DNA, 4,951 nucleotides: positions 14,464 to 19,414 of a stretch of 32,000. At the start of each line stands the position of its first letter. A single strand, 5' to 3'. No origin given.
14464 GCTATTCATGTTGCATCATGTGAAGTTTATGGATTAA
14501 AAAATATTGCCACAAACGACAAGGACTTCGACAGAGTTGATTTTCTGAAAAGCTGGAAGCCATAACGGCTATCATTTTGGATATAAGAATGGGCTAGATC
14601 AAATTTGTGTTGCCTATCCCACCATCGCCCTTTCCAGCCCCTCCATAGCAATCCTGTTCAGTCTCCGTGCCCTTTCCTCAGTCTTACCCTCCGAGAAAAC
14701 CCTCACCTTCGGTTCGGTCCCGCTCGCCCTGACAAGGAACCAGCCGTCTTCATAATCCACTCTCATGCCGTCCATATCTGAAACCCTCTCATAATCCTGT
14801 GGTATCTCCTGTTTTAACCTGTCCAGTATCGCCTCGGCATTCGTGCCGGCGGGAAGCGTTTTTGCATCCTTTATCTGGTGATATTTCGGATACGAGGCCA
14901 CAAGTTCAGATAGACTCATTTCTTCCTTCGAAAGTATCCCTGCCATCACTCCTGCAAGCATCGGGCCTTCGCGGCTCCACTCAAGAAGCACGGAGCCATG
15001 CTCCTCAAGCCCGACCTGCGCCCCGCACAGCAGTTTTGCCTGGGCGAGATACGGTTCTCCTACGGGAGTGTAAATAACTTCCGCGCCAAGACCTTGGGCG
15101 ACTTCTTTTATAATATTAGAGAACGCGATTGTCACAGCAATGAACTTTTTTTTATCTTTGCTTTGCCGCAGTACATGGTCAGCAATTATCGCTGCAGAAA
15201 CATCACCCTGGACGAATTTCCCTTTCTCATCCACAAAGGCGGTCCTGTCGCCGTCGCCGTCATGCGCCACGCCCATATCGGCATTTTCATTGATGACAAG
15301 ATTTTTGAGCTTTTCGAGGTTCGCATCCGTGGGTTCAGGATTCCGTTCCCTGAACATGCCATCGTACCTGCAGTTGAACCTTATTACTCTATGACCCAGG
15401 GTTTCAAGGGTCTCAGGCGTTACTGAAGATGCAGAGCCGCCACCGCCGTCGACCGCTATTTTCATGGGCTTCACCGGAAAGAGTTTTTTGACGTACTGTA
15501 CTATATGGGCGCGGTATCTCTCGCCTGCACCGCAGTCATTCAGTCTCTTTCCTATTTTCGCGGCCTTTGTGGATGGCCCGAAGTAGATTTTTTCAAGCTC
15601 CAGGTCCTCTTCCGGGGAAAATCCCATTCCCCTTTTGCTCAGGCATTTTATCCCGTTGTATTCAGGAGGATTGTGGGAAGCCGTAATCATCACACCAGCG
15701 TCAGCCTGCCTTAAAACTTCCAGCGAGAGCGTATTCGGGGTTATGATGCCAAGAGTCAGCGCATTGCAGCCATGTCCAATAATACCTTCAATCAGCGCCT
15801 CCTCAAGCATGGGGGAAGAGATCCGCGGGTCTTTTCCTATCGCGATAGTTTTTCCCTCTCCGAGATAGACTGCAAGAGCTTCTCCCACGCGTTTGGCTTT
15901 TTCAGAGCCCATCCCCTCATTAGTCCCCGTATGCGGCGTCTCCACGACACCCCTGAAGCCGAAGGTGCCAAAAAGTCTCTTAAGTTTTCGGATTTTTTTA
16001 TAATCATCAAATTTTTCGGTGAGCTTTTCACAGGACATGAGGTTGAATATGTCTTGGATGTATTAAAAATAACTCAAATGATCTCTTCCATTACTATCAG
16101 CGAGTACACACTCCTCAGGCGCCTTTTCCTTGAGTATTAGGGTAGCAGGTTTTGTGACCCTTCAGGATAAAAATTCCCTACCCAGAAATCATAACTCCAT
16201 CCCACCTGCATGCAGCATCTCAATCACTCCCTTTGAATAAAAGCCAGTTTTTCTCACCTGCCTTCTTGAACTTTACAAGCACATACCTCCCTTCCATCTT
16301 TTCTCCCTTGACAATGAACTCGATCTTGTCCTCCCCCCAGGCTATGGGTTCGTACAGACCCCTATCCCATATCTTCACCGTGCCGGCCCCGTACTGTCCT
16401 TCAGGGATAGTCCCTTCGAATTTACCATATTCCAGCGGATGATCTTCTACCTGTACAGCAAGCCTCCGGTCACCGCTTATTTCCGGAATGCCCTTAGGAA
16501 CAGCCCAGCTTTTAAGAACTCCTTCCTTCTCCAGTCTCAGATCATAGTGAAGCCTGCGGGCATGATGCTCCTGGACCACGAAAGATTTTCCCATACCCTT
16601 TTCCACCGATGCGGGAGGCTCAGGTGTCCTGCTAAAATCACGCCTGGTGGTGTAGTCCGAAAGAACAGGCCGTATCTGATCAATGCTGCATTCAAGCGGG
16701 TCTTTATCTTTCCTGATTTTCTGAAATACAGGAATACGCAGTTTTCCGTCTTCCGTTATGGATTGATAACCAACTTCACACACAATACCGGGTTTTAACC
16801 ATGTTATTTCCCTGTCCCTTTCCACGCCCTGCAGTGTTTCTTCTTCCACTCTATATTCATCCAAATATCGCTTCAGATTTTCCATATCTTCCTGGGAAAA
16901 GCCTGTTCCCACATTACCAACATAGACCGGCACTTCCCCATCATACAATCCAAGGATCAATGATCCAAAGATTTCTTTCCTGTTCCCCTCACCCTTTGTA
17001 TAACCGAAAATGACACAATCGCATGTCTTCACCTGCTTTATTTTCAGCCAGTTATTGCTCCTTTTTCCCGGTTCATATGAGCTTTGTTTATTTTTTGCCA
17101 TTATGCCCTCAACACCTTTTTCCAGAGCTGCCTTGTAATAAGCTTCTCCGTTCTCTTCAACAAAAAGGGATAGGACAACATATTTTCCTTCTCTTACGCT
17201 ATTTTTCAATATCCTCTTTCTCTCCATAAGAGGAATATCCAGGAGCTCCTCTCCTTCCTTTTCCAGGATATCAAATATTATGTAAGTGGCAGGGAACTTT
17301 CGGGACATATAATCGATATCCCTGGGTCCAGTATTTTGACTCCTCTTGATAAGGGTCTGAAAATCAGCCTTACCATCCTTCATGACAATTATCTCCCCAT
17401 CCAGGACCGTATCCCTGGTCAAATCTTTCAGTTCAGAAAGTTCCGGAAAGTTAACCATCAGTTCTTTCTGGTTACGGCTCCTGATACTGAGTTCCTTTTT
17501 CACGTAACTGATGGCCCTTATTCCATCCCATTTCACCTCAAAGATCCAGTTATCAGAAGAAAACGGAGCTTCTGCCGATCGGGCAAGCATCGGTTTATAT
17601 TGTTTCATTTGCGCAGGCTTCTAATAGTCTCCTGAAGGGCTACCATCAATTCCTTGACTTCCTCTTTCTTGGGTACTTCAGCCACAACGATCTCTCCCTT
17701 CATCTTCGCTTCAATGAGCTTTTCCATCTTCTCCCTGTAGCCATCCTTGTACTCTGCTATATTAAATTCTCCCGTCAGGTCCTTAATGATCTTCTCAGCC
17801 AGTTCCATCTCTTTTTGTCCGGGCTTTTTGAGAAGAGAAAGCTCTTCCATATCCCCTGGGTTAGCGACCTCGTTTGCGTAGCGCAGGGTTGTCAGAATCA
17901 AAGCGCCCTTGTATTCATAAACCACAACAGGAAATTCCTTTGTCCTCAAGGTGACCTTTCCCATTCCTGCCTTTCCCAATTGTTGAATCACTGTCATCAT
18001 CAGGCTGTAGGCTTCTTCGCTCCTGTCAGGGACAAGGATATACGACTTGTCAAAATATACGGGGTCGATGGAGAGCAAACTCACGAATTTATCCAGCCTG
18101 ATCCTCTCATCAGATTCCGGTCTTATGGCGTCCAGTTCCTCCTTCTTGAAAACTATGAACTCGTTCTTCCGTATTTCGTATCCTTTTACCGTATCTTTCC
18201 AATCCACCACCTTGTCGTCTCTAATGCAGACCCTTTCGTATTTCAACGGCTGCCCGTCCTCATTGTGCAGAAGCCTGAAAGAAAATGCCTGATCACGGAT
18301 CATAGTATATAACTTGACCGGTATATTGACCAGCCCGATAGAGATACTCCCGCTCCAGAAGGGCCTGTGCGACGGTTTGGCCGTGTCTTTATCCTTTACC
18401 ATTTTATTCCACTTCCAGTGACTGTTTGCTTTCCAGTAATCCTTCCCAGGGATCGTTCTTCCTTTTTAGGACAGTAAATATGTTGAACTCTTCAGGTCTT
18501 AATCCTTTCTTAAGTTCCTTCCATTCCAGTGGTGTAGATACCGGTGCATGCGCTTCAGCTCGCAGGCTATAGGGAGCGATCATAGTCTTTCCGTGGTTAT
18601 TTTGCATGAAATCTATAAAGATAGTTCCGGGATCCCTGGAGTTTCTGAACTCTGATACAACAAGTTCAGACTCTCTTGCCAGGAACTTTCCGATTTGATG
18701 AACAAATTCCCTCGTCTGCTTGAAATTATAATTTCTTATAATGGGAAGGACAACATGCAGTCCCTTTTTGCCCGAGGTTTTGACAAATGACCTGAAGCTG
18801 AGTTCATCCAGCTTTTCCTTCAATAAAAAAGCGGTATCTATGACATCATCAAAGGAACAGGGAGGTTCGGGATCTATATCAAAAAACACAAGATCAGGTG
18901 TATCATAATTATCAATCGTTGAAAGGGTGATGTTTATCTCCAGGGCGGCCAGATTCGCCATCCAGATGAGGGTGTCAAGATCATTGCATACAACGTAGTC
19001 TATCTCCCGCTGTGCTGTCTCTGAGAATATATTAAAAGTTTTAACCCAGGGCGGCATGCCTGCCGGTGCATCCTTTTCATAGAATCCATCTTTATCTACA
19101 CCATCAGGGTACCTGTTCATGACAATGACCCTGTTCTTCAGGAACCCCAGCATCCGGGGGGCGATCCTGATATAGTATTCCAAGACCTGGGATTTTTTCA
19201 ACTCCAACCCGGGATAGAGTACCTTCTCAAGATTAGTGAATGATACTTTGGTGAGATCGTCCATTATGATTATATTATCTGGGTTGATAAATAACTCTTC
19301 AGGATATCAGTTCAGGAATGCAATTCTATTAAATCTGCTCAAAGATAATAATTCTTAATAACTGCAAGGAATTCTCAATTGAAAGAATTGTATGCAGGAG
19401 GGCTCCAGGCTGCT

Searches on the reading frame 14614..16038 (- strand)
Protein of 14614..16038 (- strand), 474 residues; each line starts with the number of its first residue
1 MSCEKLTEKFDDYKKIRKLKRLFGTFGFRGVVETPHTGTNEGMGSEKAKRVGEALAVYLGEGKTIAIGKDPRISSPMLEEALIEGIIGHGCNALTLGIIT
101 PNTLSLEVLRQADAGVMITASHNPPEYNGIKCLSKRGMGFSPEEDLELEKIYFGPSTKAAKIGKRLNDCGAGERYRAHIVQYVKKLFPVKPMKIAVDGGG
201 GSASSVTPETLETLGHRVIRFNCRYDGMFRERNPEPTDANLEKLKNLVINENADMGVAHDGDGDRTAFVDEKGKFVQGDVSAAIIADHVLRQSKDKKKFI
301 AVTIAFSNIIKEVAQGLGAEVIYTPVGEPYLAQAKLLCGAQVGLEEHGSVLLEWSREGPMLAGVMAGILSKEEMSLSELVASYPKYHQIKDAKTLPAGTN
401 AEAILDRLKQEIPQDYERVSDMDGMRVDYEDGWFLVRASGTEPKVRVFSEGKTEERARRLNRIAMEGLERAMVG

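Call 59: search_protein_families(library=pfam, proteins=[window:14614-16038:-], max_evalue=0.0001)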
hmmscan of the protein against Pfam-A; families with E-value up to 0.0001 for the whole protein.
window:14614-16038:- (474 aa): 4 families
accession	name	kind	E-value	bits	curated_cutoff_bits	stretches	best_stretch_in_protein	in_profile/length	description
PF02878.22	PGM_PMM_I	-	6.3e-32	110.6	22.5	1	21-153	2-132/138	Phosphoglucomutase/phosphomannomutase, alpha/beta/alpha domain I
PF02879.22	PGM_PMM_II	-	1.1e-24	87.3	29.3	1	174-273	2-103/103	Phosphoglucomutase/phosphomannomutase, alpha/beta/alpha domain II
PF02880.22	PGM_PMM_III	-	8.5e-13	48.9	20.7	1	278-386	2-115/115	Phosphoglucomutase/phosphomannomutase, alpha/beta/alpha domain III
PF00408.26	PGM_PMM_IV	-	1.2e-12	48.1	23.1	1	421-460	22-61/68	Phosphoglucomutase/phosphomannomutase, C-terminal domain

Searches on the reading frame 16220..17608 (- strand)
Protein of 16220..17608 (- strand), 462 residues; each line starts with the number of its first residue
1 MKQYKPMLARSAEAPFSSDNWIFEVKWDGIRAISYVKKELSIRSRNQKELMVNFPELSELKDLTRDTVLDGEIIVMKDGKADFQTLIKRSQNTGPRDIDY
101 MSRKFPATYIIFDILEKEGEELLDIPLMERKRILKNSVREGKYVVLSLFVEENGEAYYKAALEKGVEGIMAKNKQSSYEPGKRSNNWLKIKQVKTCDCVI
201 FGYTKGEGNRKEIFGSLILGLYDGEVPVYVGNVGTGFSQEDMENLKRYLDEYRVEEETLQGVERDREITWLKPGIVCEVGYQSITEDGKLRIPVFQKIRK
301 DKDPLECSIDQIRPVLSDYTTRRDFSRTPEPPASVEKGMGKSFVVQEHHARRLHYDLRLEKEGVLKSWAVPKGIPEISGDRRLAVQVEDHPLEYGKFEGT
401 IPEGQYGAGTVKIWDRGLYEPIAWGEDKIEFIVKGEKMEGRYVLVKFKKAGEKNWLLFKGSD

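Call 59: search_protein_families(library=pfam, proteins=[window:16220-17608:-], max_evalue=0.0001)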
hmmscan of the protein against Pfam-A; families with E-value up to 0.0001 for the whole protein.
window:16220-17608:- (462 aa): 4 families
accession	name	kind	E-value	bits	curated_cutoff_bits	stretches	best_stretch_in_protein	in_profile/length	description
PF13298.12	LigD_N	-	2.3e-40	137.5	31.1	1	346-446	1-107/107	DNA Ligase D 3'-phosphoesterase domain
PF01068.26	DNA_ligase_A_M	-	4.7e-36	124.8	26.2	1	6-191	1-204/204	ATP dependent DNA ligase domain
PF04679.21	DNA_ligase_A_C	-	5.8e-24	84.8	27.5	1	211-302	2-94/94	ATP dependent DNA ligase C terminal region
PF01331.24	mRNA_cap_enzyme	-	1.7e-06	28.5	29.6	0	19-78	16-83/194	mRNA capping enzyme, catalytic domain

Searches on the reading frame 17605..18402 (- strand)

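Call 59: search_protein_families(library=pfam, proteins=[window:17605-18402:-], max_evalue=0.0001)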
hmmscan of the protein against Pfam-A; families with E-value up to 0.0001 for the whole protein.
window:17605-18402:- (265 aa): 1 family
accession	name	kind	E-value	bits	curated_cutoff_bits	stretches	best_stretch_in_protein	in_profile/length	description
PF02735.22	Ku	-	1.5e-38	133.1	25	1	22-194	2-183/190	Ku70/Ku80 beta-barrel domain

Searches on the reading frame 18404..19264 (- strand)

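Call 59: search_protein_families(library=pfam, proteins=[window:18404-19264:-], max_evalue=0.0001)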
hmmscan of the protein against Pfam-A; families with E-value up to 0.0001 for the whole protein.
window:18404-19264:- (286 aa): 2 families
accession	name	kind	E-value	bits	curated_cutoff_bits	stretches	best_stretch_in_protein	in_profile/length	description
PF21686.3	LigD_Prim-Pol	-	6.3e-83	278.7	27.4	1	24-273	2-254/254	LigD, primase-polymerase domain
PF01896.25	DNA_primase_S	-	3.3e-06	28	26.8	1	128-248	1-163/163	DNA primase small subunit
